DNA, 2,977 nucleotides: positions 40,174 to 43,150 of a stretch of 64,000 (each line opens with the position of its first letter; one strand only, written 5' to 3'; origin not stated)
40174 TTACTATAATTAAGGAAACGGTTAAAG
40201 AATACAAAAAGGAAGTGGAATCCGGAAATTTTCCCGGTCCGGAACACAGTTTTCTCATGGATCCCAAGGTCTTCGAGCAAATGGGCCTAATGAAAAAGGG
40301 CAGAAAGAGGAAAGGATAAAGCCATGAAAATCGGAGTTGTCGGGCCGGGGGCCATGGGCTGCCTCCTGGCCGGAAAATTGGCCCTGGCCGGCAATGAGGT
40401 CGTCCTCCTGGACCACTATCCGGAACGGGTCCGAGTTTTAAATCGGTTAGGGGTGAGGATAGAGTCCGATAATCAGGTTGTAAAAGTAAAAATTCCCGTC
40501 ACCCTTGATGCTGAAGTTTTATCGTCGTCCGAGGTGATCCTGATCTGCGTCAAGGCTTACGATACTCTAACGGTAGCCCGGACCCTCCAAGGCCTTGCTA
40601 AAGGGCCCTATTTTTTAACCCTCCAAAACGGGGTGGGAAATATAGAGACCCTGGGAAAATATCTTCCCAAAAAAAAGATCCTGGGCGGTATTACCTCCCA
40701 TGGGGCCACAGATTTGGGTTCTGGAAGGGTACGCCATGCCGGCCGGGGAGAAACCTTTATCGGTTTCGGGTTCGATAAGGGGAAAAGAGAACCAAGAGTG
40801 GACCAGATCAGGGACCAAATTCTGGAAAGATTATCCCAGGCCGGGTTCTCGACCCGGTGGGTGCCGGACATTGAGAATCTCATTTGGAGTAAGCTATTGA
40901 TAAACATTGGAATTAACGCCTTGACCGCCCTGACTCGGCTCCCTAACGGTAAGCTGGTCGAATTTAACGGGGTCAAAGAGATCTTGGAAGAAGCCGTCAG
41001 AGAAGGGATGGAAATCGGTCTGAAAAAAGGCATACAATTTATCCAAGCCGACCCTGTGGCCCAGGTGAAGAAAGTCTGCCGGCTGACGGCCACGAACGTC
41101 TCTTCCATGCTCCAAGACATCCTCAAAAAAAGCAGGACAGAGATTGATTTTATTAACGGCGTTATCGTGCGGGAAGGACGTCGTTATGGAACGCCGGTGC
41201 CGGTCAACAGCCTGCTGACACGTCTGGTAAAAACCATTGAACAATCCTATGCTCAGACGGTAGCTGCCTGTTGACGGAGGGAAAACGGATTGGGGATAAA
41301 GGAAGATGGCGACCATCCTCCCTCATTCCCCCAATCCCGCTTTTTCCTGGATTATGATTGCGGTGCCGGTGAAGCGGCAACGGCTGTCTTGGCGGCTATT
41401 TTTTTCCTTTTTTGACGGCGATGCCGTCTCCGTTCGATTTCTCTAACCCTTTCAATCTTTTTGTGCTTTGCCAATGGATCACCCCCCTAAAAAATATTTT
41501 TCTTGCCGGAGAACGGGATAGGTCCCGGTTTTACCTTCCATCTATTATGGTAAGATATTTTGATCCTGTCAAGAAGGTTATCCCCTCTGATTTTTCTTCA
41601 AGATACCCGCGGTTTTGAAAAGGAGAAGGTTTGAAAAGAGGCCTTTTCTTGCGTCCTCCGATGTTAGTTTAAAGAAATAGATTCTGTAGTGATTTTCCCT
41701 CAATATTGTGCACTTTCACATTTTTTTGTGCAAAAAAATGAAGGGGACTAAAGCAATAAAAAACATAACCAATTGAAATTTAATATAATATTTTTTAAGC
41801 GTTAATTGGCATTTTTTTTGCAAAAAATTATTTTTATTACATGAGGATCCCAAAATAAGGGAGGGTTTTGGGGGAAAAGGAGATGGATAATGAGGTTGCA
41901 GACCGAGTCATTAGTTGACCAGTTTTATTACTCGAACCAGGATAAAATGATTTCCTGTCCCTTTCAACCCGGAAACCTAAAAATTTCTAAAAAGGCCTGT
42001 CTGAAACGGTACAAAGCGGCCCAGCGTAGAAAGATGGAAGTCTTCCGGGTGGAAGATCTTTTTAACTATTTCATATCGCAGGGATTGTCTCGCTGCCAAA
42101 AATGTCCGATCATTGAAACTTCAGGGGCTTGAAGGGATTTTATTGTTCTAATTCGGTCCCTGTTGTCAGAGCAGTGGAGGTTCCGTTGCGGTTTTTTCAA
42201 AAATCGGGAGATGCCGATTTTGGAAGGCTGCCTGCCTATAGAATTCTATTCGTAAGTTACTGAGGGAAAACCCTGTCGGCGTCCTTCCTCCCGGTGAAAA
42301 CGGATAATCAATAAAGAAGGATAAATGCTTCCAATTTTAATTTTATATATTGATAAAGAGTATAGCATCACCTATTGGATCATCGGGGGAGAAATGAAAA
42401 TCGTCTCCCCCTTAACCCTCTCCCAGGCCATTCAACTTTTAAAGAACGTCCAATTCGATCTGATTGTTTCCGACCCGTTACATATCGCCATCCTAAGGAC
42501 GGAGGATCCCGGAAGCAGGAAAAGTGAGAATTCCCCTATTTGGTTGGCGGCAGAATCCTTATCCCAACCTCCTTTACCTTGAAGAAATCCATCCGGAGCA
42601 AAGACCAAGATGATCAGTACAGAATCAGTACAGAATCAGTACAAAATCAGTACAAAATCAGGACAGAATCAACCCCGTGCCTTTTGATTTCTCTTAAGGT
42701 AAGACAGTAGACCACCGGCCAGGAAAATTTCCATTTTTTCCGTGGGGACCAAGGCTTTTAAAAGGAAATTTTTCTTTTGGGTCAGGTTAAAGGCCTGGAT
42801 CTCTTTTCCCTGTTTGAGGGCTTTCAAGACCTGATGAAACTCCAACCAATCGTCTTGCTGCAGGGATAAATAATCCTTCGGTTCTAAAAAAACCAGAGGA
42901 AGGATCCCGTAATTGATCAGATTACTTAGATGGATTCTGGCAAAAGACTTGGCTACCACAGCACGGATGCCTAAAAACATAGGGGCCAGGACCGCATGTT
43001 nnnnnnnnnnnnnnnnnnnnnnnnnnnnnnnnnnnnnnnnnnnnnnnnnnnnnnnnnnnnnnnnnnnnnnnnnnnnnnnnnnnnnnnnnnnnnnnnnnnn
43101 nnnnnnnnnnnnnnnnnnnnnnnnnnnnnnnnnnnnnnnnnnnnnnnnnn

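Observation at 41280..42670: A 1.4-kb AT-rich, gene-poor island with a near-consensus sigma-54 promoter overlapped by a perfect T6-GC-A6 palindrome, and a small Cys-containing ORF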

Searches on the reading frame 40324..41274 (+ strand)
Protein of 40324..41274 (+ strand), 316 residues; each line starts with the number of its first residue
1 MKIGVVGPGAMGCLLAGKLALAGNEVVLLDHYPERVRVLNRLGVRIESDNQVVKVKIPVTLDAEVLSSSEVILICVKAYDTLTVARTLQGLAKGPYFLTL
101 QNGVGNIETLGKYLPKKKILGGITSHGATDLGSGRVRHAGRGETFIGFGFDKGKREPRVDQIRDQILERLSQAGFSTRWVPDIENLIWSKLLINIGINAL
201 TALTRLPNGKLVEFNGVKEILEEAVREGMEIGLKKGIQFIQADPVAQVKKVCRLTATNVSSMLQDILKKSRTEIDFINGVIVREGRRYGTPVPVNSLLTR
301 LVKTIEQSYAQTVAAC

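Call 8: search_protein_families(library=pfam, proteins=[window:40324-41274:+], max_evalue=1)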
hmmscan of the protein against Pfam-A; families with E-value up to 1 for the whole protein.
window:40324-41274:+ (316 aa): 12 families
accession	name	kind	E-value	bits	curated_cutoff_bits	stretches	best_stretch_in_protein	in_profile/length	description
PF02558.23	ApbA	-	1.9e-36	125.4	22.2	1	3-147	1-146/150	Ketopantoate reductase PanE/ApbA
PF08546.17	ApbA_C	-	6.5e-36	123.9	22.7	1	182-306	1-125/125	Ketopantoate reductase PanE/ApbA C terminal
PF03807.23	F420_oxidored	-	2.8e-07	31.5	21.6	1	2-95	1-86/94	NADP oxidoreductase coenzyme F420-dependent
PF03446.21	NAD_binding_2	-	1.4e-05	25.6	21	1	2-87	1-75/161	NAD binding domain of 6-phosphogluconate dehydrogenase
PF03721.20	UDPG_MGDP_dh_N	-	1.8e-05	24.9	27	1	1-77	1-85/187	UDP-glucose/GDP-mannose dehydrogenase family, NAD binding domain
PF01210.29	NAD_Gly3P_dh_N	-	0.00041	20.8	23.1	1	2-95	1-97/158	NAD-dependent glycerol-3-phosphate dehydrogenase N-terminus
PF02737.24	3HCDH_N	-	0.0022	18.4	22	1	2-37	1-36/180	3-hydroxyacyl-CoA dehydrogenase, NAD binding domain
PF02254.24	TrkA_N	-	0.057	14.2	23.8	1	5-45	3-43/116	TrkA-N domain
PF01494.25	FAD_binding_3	-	0.088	12.4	22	1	3-36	4-37/349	FAD binding domain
PF02826.25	2-Hacid_dh_C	-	0.15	11.8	25.1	1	2-53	38-89/178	D-isomer specific 2-hydroxyacid dehydrogenase, NAD binding domain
PF01266.30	DAO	-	0.19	11.6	27.9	1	3-31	2-30/353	FAD dependent oxidoreductase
PF00070.33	Pyr_redox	-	0.64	11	22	0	2-34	1-33/82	Pyridine nucleotide-disulphide oxidoreductase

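Call 9: search_protein_families(library=ncbifam, proteins=[window:40324-41274:+], max_evalue=1)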
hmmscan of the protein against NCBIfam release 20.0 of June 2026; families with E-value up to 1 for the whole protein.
window:40324-41274:+ (316 aa): 39 families (the best 25 are shown)
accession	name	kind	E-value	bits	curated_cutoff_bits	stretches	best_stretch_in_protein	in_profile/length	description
TIGR00745.1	apbA_panE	subfamily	4.1e-79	266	141.35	1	2-308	1-304/305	2-dehydropantoate 2-reductase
NF005093.0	PRK06522.2-4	equivalog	5.7e-55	186.8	308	1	1-308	4-299/304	2-dehydropantoate 2-reductase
NF005091.0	PRK06522.2-2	equivalog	2.9e-53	181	252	1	1-307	2-298/302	2-dehydropantoate 2-reductase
NF005087.0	PRK06522.1-1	equivalog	3.2e-53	180.8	351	1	1-311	1-294/296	2-dehydropantoate 2-reductase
NF005092.1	PRK06522.2-3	equivalog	2e-51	174.9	500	1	1-306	1-295/296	2-dehydropantoate 2-reductase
NF005088.0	PRK06522.1-2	subfamily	2.9e-49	167.9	371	1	1-308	1-304/308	2-dehydropantoate 2-reductase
NF004311.0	PRK05708.1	equivalog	1.8e-44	151.8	378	1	2-307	4-299/305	putative 2-dehydropantoate 2-reductase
NF006083.0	PRK08229.1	equivalog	4.2e-41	141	371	1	2-310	4-321/341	2-dehydropantoate 2-reductase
NF009543.0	PRK12921.1-5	equivalog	4.7e-32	111.4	339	1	1-306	1-303/305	oxidoreductase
NF005090.0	PRK06522.2-1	equivalog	4.9e-32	111.4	496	1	1-306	3-293/296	2-dehydropantoate 2-reductase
NF005089.0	PRK06522.1-4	subfamily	3.1e-31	109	223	2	112-307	132-319/326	2-dehydropantoate 2-reductase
NF004887.0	PRK06249.1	equivalog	1e-29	103.8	360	1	1-308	6-313/316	putative 2-dehydropantoate 2-reductase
NF005094.0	PRK06522.2-5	equivalog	1.7e-29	103.2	382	1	1-298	1-294/307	2-dehydropantoate 2-reductase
NF009542.0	PRK12921.1-4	equivalog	3.4e-21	75.8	288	2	172-303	150-280/286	oxidoreductase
NF009541.0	PRK12921.1-1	equivalog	3.5e-19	69.2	338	1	2-302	7-289/297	oxidoreductase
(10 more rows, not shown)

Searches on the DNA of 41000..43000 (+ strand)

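Call 5: search_rna_families(source=window, start=41000, end=43000, threshold=evalue, max_evalue=5)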
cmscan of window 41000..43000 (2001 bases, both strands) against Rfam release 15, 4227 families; matches with E-value up to 5: 5.
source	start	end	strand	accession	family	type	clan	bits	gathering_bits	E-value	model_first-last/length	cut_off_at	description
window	42618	42696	-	RF02591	Spy1786666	Gene; sRNA;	-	21.8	64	0.37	1-87/87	no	S. pyogenes small RNA 1786666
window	41287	41337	-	RF03792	MIR6462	Gene; miRNA;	-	18.8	96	4.4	1-119/119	no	MIR6462 microRNA precursor family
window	41295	41326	-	RF03778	mir-483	Gene; miRNA;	-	18.5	60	3.3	1-75/75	no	mir-483 microRNA precursor family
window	41612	41684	-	RF01838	sobemo_FSE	Cis-reg; frameshift_element;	-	16.2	55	4.9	1-79/79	no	sobemovirus ribosomal frameshift elemental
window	41664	41760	+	RF02081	STnc550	Gene; sRNA;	-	15.8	48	0.58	207-304/388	no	Enterobacterial sRNA STnc550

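Call 61: search_rna_families(source=L003, start=5250, end=5750, threshold=evalue, max_evalue=1)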
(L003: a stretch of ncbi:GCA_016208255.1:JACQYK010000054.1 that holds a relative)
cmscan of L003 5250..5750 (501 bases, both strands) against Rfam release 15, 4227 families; matches with E-value up to 1: 3.
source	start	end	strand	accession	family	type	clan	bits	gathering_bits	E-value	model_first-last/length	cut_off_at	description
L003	5489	5553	-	RF03863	mir-1258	Gene; miRNA;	-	24.8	74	0.029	1-72/72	no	mir-1258 microRNA precursor family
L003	5472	5565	-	RF03675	mir-1001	Gene; miRNA;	-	22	100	0.098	1-90/90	no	mir-1001 microRNA precursor family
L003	5488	5556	-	RF03684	mir-1990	Gene; miRNA;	-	19.4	63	0.085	1-75/75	no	mir-1990 microRNA precursor family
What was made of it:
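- Tried and rejected: The scan of the L003 repeat element also found none (call 61).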

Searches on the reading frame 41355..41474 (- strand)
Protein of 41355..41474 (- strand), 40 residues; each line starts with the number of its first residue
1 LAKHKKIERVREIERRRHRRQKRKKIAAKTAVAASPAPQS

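Call 47: search_protein_families(library=pfam, proteins=[window:41355-41474:-], max_evalue=1)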
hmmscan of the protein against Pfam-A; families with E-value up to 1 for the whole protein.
seq(40 aa): 2 families
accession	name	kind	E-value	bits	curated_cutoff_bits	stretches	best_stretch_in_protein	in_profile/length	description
PF20607.3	DUF6800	-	4.2e-07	30.5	25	1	8-36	1-28/43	Family of unknown function (DUF6800)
PF13054.11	DUF3915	-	0.72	10.2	26.9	1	7-33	22-48/126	Protein of unknown function (DUF3915)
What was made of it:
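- On Pfam DUF6800 (PF20607), minus-strand 40-aa ORF: 30.5 bits against 25, E = 4e-7 (call 47).
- Closest known: Pfam DUF6800. Same: Scores above the gathering threshold (30.5 against 25 bits, call 47).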

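Call 48: search_protein_families(library=ncbifam, proteins=[window:41355-41474:-], max_evalue=1)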
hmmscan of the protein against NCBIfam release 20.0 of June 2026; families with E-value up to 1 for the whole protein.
seq(40 aa): 0 families

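Call 72: search_protein_families(library=phrogs, proteins=[window:41355-41474:-], max_evalue=0.1)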
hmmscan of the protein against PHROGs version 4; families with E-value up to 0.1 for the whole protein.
seq(40 aa): 0 families

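Call 73: search_protein_families(library=padloc, proteins=[window:41355-41474:-], max_evalue=0.1)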
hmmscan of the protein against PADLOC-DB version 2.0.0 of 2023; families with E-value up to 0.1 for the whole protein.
seq(40 aa): 0 families
